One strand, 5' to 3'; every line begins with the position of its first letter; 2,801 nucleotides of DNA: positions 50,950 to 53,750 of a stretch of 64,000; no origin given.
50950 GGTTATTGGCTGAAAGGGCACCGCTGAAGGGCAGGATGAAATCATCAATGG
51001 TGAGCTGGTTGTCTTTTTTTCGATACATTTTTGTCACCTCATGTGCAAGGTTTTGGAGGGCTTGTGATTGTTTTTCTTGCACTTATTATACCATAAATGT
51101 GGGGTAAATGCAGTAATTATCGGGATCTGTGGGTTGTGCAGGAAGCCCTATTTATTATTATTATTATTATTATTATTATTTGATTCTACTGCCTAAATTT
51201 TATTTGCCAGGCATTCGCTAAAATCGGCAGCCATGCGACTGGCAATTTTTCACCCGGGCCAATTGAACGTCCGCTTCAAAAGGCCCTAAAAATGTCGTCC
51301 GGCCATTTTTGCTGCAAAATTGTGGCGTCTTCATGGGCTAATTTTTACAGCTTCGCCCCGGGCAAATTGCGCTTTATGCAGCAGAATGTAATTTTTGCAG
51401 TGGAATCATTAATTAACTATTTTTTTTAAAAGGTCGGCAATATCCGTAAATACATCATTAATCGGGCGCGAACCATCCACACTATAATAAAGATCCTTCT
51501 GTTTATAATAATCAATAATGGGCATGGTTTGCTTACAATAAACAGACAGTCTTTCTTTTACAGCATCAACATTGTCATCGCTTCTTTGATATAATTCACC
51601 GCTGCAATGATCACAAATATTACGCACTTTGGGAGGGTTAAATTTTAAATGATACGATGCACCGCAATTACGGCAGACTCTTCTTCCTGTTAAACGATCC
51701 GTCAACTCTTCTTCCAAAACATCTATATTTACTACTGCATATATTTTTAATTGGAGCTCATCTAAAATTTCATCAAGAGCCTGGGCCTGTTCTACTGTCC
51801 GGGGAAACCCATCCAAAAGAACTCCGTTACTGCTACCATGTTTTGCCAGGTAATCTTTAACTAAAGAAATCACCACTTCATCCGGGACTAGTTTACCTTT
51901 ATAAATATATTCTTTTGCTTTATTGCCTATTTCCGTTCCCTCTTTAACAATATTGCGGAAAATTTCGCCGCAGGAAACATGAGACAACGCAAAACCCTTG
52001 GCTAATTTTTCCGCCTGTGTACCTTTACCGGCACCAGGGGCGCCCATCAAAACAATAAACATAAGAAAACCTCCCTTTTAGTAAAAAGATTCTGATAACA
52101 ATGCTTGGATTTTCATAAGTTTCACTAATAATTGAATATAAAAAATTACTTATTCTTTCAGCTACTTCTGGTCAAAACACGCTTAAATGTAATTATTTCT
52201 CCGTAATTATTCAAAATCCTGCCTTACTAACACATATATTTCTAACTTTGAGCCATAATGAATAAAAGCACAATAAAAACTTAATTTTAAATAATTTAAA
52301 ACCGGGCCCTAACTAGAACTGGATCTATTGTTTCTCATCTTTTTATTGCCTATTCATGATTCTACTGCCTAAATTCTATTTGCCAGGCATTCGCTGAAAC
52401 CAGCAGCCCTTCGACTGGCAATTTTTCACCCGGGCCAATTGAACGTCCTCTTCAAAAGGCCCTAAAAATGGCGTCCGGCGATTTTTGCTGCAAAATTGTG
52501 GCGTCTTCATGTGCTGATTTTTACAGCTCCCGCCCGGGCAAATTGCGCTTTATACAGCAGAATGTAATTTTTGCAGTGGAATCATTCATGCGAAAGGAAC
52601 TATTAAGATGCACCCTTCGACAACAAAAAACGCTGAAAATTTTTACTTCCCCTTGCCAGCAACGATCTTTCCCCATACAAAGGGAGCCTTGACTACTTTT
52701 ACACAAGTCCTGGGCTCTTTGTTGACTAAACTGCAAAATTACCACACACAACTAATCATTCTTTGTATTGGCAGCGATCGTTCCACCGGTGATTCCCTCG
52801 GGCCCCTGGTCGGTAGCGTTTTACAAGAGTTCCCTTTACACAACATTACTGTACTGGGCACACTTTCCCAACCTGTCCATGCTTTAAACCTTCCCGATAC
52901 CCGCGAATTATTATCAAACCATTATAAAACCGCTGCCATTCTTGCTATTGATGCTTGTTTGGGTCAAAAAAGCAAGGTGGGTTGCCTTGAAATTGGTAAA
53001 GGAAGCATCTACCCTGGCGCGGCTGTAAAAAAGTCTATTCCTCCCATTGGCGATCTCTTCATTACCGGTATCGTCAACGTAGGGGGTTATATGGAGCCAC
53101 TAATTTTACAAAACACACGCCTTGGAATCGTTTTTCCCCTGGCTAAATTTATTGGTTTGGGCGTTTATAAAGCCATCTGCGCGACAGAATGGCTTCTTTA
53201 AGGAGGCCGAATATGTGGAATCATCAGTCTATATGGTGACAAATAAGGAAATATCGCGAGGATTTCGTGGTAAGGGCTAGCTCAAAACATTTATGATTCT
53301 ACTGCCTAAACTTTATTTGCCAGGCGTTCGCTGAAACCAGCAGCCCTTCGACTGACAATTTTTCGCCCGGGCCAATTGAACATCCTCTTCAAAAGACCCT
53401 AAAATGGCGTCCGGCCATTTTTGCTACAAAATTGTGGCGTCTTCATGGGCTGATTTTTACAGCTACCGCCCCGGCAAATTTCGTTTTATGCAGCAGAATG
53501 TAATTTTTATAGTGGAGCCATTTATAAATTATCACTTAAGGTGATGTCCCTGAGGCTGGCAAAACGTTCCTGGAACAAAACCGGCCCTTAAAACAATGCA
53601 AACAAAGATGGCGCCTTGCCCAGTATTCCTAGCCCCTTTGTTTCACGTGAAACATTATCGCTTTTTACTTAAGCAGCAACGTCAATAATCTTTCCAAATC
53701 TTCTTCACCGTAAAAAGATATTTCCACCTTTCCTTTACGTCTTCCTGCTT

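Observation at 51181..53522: Undescribed ~230-bp MITE-like element with 13-bp terminal inverted repeats, six copies in 64 kb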

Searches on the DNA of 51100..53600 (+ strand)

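Call 12: search_rna_families(source=window, start=51100, end=53600, threshold=evalue, max_evalue=10)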
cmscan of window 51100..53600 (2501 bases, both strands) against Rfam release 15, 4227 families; matches with E-value up to 10: 6.
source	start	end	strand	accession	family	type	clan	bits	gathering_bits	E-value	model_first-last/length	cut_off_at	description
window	51498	51548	+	RF04273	MIR827_2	Gene; miRNA;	CL00143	19.9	67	4.7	1-89/89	no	MIR827_2 microRNA precursor family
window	52319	52437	-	RF01420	snoR113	Gene; snRNA; snoRNA; CD-box;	-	17.2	47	2.8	1-103/103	no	Small nucleolar RNA snoR113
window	53361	53436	-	RF02219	ZNRD1-AS1_2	Gene; lncRNA;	-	17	60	0.46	1-76/76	no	ZNRD1 antisense RNA 1 conserved region 2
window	53306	53376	+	RF02219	ZNRD1-AS1_2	Gene; lncRNA;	-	16.6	60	0.62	1-76/76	no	ZNRD1 antisense RNA 1 conserved region 2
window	53394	53430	-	RF00623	P1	Gene;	-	15.9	100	3.8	141-180/180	no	Pseudomonas sRNA P1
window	51138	51179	-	RF01675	CrcZ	Gene; sRNA;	-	10.9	95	5.2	1-398/398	no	Pseudomonas sRNA CrcZ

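Call 37: search_dna_similar(query=window:52357-52586:+, collection=plasmids, mode=distant, max_evalue=0.01)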
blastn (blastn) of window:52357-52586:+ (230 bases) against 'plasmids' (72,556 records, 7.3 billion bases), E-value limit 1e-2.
No match.

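Call 38: search_dna_similar(query=window:52357-52586:+, collection=phages, mode=distant, max_evalue=0.01)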
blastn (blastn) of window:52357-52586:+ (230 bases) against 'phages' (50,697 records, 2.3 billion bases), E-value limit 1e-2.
No match.

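Call 83: search_dna_similar(query=window:52357-52396:+, collection=plasmids, mode=distant, max_evalue=10, max_rows=25)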
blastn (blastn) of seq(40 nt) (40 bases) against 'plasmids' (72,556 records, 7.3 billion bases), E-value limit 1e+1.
Records with a match: 1; places in all: 1; records where one place covers at least 80% of the query: 0.
Best place of each record, by identity: 90-95% 1.
By first word of the organism name: Thalassospira 1.
By predicted mobility (MOB-suite, as given by PLSDB): non-mobilizable 1.
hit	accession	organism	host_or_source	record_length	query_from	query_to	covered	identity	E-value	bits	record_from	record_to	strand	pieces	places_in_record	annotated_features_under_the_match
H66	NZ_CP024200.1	Thalassospira marina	-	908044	15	37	57%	91.3%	6e+0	34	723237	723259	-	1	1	ABC transporter permease subunit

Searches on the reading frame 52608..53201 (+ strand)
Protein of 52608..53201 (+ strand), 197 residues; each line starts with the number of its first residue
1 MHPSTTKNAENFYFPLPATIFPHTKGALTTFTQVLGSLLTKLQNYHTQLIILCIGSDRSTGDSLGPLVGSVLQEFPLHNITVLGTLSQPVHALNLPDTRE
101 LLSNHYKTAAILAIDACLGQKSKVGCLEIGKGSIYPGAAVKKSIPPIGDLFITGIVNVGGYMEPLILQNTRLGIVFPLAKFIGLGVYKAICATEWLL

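Call 24: find_encoding_contigs(protein=window:52608-53201:+, flank=10000, max_places=10)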
Protein window:52608-53201:+ (197 aa): no gene with exactly this product is on record in the collection.

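Call 28: search_protein_families(library=pfam, proteins=[window:52608-53201:+])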
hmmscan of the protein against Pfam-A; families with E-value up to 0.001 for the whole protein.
window:52608-53201:+ (197 aa): 1 family
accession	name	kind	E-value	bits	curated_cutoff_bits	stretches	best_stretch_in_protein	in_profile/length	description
PF06866.16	DUF1256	-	9.4e-50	168.7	27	1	32-182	11-161/164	Protein of unknown function (DUF1256)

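Call 32: find_homologous_proteins(query=window:52608-53201:+, max_evalue=1e-20)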
Query window:52608-53201:+ (197 aa): 3571 proteins with E <= 1e-20 among 3801 candidates; the best 120 are listed.
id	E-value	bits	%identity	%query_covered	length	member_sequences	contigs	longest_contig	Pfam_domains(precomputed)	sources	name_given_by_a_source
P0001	1.0e-126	438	100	100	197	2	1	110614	PF06866.17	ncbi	-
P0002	2.8e-96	339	79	99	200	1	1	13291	PF06866.17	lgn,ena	-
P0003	3.2e-96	339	78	99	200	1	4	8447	PF06866.17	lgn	-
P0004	3.9e-88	312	73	99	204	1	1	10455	PF06866.17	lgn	-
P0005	1.3e-86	308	72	99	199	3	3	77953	PF06866.17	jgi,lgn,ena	-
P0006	1.9e-85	304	72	99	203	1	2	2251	PF06866.17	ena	-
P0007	1.1e-83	298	68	99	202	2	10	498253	PF06866.17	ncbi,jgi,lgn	ncbi:MAG: spore protease YyaC [Dethiobacteria bacterium]|jgi:putative sporulation protein YyaC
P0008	2.7e-73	264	63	99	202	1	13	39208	PF06866.17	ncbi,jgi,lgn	ncbi:MAG: spore protease YyaC [Dethiobacteria bacterium]|jgi:putative sporulation protein YyaC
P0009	2.9e-73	264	62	99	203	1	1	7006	PF06866.17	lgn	-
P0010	5.2e-72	260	62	99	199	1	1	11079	PF06866.17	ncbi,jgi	jgi:putative sporulation protein YyaC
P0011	2.4e-69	251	63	90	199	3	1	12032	PF06866.17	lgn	-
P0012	2.1e-68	248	58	99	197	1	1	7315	PF06866.17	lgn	-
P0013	3.6e-68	247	65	90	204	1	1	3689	PF06866.17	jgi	-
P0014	1.8e-67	245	58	100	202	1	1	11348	PF06866.17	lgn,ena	-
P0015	7.9e-66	240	63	90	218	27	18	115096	PF06866.17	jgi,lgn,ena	jgi:putative sporulation protein YyaC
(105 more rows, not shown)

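Call 33: find_encoding_contigs(protein=P0002, flank=10000, max_places=6)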
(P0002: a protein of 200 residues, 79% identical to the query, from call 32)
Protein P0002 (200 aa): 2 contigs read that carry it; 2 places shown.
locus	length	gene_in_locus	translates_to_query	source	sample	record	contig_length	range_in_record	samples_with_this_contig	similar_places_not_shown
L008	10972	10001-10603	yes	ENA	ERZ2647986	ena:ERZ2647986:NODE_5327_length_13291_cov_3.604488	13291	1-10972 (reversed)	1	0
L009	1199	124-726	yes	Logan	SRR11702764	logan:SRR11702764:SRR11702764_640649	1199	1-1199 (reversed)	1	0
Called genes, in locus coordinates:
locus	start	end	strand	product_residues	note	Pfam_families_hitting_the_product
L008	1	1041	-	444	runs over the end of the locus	PF00772:DnaB, PF13481:AAA_25, PF03796:DnaB_C, PF06745:ATPase (weak)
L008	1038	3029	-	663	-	PF13191:AAA_16 (faint), PF00158:Sigma54_activat, PF01078:Mg_chelatase, PF00004:AAA, PF07728:AAA_5, PF13401:AAA_22 (weak), PF05362:Lon_C, PF13541:ChlI, +1 more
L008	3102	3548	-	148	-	PF01281:Ribosomal_L9_N, PF03948:Ribosomal_L9_C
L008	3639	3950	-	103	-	PF12643:MazG-like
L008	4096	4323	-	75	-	PF01084:Ribosomal_S18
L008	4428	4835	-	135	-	PF00436:SSB, PF22657:SSB_1 (weak)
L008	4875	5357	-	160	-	PF01250:Ribosomal_S6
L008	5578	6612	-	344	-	PF01594:AI-2E_transport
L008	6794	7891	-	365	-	PF01926:MMR_HSR1, PF02421:FeoB_N (faint), PF06071:YchF-GTPase_C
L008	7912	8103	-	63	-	PF06107:DUF951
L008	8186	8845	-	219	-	PF00406:ADK, PF13207:AAA_17, PF13238:AAA_18 (weak), PF13671:AAA_33 (weak), PF17213:Hydin_ADK (faint), PF05191:ADK_lid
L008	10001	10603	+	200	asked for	PF06866:DUF1256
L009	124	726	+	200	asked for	PF06866:DUF1256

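Call 34: find_encoding_contigs(protein=P0003, flank=10000, max_places=6)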
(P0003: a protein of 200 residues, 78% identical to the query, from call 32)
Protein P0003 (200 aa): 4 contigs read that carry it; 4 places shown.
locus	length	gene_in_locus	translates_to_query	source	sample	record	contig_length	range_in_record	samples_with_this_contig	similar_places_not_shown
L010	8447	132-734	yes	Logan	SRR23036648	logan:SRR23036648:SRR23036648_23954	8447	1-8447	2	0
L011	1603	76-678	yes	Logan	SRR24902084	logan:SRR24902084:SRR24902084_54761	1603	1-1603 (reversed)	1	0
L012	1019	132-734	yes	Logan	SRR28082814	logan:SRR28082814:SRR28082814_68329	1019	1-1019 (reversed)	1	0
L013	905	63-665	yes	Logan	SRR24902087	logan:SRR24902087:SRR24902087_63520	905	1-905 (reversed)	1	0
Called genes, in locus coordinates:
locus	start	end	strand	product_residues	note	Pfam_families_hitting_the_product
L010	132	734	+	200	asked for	PF06866:DUF1256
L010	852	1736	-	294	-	PF02195:ParB_N, PF17762:HTH_ParB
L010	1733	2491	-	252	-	PF00142:Fer4_NifH (weak), PF01656:CbiA, PF02374:ArsA_ATPase, PF06564:CBP_BcsQ, PF09140:MipZ (weak), PF10609:ParA, PF13614:AAA_31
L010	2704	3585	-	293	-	PF02195:ParB_N, PF17762:HTH_ParB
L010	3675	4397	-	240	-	PF02527:GidB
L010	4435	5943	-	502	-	PF10396:TrmE_N, PF12631:MnmE_helical, PF00071:Ras (weak), PF00350:Dynamin_N (faint), PF01926:MMR_HSR1, PF02421:FeoB_N, PF04548:AIG1 (faint)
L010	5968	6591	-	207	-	PF14804:Jag_N, PF13083:KH_KhpA-B, PF01424:R3H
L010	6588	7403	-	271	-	PF02096:60KD_IMP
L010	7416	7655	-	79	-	PF01809:YidD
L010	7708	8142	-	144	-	PF00825:Ribonuclease_P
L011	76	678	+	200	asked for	PF06866:DUF1256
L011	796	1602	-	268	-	?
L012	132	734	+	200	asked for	PF06866:DUF1256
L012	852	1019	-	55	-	?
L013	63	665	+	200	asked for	PF06866:DUF1256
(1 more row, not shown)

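Call 47: find_encoding_contigs(protein=P0121, flank=10000)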
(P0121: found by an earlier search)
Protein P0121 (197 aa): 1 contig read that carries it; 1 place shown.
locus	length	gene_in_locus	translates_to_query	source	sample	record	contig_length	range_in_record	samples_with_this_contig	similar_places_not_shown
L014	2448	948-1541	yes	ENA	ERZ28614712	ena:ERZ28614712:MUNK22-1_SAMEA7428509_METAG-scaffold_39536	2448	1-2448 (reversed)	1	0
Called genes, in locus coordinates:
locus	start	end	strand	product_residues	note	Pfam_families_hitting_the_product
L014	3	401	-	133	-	?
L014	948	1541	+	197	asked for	PF06866:DUF1256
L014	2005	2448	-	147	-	?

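Call 48: find_encoding_contigs(protein=P0004, flank=10000)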
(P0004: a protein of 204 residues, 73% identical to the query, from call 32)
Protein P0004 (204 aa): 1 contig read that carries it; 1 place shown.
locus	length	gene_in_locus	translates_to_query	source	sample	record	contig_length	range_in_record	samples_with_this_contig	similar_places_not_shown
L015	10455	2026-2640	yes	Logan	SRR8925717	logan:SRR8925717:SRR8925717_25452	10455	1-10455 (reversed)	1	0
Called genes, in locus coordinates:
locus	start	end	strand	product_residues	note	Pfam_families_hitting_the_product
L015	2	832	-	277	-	?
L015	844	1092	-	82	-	PF06107:DUF951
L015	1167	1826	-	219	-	PF00406:ADK, PF13207:AAA_17, PF13238:AAA_18, PF13671:AAA_33 (weak), PF17213:Hydin_ADK (faint), PF05191:ADK_lid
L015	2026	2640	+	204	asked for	PF06866:DUF1256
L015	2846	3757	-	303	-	PF02195:ParB_N, PF17762:HTH_ParB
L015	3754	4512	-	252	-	PF00142:Fer4_NifH (weak), PF01656:CbiA, PF02374:ArsA_ATPase, PF06564:CBP_BcsQ, PF09140:MipZ (weak), PF10609:ParA, PF13614:AAA_31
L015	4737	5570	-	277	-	PF02195:ParB_N, PF17762:HTH_ParB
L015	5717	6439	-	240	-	PF02527:GidB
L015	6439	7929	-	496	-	PF10396:TrmE_N, PF12631:MnmE_helical, PF03193:RsgA_GTPase (faint), PF00071:Ras (weak), PF01926:MMR_HSR1, PF02421:FeoB_N (weak)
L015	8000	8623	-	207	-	PF14804:Jag_N, PF13083:KH_KhpA-B, PF01424:R3H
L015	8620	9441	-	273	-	PF02096:60KD_IMP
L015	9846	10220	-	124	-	PF00825:Ribonuclease_P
